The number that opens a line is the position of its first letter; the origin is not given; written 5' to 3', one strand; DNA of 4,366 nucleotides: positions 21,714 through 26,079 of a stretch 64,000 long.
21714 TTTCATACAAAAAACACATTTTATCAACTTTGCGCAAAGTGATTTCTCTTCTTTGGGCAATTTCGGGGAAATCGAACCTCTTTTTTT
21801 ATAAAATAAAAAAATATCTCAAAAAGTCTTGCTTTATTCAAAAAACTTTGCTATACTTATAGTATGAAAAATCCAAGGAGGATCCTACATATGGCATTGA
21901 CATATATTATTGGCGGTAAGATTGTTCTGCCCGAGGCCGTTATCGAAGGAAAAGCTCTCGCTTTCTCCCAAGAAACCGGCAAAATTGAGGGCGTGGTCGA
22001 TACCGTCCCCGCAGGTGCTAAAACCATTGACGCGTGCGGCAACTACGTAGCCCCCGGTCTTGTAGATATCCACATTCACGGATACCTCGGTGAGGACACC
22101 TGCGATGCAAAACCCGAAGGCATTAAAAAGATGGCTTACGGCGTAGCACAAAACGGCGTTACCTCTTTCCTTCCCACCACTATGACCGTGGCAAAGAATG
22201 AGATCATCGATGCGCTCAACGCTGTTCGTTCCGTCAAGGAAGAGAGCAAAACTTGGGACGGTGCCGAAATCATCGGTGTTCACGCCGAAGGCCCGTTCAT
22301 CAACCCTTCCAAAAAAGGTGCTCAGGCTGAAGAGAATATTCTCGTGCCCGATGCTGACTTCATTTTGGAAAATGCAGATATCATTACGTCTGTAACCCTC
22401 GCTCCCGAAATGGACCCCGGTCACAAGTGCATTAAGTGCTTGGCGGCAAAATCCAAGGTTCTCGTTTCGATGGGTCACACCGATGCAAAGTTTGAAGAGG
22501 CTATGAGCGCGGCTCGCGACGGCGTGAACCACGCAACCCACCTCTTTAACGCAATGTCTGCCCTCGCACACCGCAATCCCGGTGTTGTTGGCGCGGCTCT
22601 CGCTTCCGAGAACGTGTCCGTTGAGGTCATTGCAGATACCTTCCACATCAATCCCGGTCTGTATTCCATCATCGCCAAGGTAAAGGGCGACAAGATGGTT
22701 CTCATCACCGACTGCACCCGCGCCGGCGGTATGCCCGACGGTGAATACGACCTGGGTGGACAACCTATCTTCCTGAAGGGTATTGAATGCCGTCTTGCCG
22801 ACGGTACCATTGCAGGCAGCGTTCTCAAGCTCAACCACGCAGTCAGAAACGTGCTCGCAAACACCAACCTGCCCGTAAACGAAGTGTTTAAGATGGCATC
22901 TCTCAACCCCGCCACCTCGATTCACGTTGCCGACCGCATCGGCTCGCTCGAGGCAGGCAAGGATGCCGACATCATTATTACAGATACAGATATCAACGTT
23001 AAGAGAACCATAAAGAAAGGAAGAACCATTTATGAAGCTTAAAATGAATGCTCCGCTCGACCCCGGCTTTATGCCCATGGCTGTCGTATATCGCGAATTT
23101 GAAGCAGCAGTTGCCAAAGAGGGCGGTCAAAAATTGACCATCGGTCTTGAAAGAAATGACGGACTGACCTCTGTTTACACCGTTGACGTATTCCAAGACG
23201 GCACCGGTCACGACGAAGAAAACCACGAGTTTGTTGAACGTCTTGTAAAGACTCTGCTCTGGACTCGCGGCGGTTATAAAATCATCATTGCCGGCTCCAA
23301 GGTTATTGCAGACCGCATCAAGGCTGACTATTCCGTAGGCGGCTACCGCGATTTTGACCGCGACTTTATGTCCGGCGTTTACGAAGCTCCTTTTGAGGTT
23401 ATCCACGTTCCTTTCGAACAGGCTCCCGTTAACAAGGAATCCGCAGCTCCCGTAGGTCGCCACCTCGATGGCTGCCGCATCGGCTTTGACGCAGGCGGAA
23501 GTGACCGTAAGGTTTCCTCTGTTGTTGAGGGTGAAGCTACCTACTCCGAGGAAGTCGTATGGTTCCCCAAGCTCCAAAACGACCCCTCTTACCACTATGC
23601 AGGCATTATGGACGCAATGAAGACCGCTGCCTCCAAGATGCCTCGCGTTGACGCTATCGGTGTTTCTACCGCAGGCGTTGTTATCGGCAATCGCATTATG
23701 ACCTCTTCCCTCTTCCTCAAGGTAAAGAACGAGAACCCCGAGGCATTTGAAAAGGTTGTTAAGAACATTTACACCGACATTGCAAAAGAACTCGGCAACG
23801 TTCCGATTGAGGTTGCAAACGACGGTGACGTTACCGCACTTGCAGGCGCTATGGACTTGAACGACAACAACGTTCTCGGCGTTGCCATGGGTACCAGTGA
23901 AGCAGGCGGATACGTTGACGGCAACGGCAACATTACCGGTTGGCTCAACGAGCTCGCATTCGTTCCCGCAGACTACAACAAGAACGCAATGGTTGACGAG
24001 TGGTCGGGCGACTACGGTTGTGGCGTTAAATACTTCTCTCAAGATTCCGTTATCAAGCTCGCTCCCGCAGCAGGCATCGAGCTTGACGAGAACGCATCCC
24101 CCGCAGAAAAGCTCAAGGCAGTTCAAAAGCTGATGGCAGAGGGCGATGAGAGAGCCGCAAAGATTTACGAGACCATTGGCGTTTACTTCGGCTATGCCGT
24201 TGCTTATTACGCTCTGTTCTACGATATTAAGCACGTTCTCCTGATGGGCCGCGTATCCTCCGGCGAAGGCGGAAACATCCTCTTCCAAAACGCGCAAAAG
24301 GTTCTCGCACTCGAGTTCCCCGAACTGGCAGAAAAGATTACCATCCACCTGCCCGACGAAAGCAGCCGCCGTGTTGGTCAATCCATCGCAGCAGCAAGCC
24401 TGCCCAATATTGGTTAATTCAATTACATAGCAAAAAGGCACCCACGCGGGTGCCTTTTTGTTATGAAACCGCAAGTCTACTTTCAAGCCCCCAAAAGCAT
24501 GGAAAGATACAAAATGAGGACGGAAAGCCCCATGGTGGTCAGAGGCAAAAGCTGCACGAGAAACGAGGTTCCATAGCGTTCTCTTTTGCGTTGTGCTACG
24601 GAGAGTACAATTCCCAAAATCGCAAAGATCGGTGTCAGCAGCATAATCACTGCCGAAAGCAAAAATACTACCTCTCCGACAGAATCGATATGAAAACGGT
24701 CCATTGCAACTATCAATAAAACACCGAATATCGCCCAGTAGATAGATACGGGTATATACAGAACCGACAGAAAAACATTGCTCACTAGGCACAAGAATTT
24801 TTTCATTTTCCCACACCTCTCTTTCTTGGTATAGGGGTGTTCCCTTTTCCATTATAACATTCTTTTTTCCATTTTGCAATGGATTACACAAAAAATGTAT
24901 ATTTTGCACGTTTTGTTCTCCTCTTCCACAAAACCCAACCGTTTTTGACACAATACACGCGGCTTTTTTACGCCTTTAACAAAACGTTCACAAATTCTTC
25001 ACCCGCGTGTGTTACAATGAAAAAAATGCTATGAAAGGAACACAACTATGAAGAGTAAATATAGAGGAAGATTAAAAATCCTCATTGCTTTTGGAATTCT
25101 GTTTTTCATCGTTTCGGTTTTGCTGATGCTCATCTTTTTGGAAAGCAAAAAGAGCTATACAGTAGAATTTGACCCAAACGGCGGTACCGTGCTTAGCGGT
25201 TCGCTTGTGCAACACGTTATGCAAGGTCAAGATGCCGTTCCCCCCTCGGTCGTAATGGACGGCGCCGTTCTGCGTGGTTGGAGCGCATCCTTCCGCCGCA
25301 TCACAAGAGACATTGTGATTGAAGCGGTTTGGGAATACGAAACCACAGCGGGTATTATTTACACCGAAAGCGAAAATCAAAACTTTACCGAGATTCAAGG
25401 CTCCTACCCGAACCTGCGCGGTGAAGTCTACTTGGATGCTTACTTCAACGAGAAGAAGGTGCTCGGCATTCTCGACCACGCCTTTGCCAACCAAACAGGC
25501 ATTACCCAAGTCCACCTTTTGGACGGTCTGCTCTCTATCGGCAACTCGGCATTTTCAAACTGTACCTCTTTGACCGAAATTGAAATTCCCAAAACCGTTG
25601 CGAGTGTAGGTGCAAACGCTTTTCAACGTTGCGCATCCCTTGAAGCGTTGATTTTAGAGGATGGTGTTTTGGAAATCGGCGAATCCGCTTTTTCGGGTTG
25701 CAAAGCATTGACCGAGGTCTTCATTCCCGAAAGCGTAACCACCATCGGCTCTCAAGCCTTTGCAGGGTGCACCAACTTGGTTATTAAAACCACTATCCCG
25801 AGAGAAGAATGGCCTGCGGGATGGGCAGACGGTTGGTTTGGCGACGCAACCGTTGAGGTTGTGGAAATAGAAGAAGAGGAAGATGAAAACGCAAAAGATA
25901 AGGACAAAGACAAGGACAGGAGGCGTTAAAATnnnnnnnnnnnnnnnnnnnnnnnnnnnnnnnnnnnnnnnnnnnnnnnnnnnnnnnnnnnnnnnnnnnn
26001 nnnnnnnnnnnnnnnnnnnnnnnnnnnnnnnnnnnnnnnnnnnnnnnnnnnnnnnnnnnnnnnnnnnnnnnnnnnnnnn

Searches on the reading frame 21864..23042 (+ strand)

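Call 13: search_protein_families(library=pfam, proteins=[window:21864-23042:+], max_evalue=0.001)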
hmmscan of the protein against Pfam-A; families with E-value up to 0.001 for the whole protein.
window:21864-23042:+ (392 aa): 2 families
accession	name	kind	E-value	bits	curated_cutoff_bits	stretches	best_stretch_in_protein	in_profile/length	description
PF01979.26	Amidohydro_1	-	1.9e-27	96.9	25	1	61-388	1-344/345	Amidohydrolase family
PF07969.17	Amidohydro_3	-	1e-14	55.3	29.7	2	333-377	404-448/472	Amidohydrolase family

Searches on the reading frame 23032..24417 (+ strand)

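Call 13: search_protein_families(library=pfam, proteins=[window:23032-24417:+], max_evalue=0.001)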
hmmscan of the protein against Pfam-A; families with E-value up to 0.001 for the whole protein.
window:23032-24417:+ (461 aa): 1 family
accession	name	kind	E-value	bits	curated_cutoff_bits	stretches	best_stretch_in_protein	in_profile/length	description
PF00480.26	ROK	-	7.3e-07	29.4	22.9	1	150-413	2-249/294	ROK family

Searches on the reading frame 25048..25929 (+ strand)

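Call 13: search_protein_families(library=pfam, proteins=[window:25048-25929:+], max_evalue=0.001)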
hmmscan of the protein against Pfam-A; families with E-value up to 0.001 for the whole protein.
window:25048-25929:+ (293 aa): 2 families
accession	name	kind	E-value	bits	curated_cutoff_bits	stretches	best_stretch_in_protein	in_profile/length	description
PF13306.12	LRR_5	-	1.3e-29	103.1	27.7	1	141-245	3-104/127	BspA type Leucine rich repeat region (6 copies)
PF13855.12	LRR_8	-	0.0001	22.4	27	0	161-204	13-57/61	Leucine rich repeat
